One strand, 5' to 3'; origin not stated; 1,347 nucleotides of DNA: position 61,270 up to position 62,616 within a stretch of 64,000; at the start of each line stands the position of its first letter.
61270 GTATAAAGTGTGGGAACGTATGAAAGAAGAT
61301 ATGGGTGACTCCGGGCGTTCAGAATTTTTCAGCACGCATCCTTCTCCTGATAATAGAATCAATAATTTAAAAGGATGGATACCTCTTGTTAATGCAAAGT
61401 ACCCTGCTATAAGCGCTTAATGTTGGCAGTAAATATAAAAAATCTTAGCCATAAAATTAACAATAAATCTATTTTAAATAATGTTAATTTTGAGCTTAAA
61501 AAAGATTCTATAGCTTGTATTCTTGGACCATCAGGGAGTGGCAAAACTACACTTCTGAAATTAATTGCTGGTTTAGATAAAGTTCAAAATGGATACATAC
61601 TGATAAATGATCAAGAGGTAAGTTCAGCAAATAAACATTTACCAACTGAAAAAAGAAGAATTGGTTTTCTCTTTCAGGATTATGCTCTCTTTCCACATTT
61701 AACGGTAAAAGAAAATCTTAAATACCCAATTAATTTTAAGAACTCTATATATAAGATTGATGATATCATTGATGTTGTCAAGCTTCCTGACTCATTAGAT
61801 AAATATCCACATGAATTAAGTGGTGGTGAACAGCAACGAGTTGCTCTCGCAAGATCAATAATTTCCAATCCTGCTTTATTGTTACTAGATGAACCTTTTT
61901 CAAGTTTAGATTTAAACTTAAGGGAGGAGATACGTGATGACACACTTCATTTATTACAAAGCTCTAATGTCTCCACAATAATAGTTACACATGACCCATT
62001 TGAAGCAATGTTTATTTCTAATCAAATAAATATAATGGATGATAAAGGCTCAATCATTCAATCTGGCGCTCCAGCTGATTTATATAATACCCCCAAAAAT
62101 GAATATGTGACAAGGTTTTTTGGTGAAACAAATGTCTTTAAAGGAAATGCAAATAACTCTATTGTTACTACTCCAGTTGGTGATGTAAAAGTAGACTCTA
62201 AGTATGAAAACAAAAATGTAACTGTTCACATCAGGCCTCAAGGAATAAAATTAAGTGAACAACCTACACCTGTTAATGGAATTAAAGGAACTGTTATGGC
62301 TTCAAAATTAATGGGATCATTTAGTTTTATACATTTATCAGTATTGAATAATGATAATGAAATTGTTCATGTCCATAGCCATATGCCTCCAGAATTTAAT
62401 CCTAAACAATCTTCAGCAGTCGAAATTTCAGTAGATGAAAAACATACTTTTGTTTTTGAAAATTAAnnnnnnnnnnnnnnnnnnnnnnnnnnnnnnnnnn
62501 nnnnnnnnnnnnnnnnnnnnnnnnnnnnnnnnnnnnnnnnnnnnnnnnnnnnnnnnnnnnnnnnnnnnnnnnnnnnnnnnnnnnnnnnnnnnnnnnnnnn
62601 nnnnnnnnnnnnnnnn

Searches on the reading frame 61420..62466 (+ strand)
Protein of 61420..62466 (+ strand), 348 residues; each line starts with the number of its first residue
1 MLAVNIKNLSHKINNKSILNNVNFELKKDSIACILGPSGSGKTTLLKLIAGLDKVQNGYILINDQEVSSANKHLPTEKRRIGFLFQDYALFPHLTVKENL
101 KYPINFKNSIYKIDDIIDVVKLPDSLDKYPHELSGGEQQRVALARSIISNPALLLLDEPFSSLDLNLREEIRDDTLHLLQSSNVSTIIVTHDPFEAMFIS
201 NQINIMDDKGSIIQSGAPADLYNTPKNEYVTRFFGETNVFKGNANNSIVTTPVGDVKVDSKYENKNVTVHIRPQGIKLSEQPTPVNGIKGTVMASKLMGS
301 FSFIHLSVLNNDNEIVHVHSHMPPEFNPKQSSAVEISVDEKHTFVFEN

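Call 89: search_protein_families(library=pfam, proteins=[window:61420-62466:+], max_evalue=0.00001)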
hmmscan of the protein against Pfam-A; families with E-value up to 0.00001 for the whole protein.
window:61420-62466:+ (348 aa): 4 families
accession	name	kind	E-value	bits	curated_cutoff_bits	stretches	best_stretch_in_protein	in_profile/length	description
PF00005.33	ABC_tran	-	7.8e-37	127.4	25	1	19-160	1-136/137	ABC transporter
PF13304.12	AAA_21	-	1.5e-10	42.1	27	1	126-194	231-301/304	AAA domain, putative AbiEii toxin, Type IV TA system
PF20720.3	nSTAND3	-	7.7e-06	26.1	27.2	0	20-87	8-73/155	Novel STAND NTPase 3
PF08402.16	TOBE_2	-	8.4e-06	26.3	21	0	270-346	2-76/76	TOBE domain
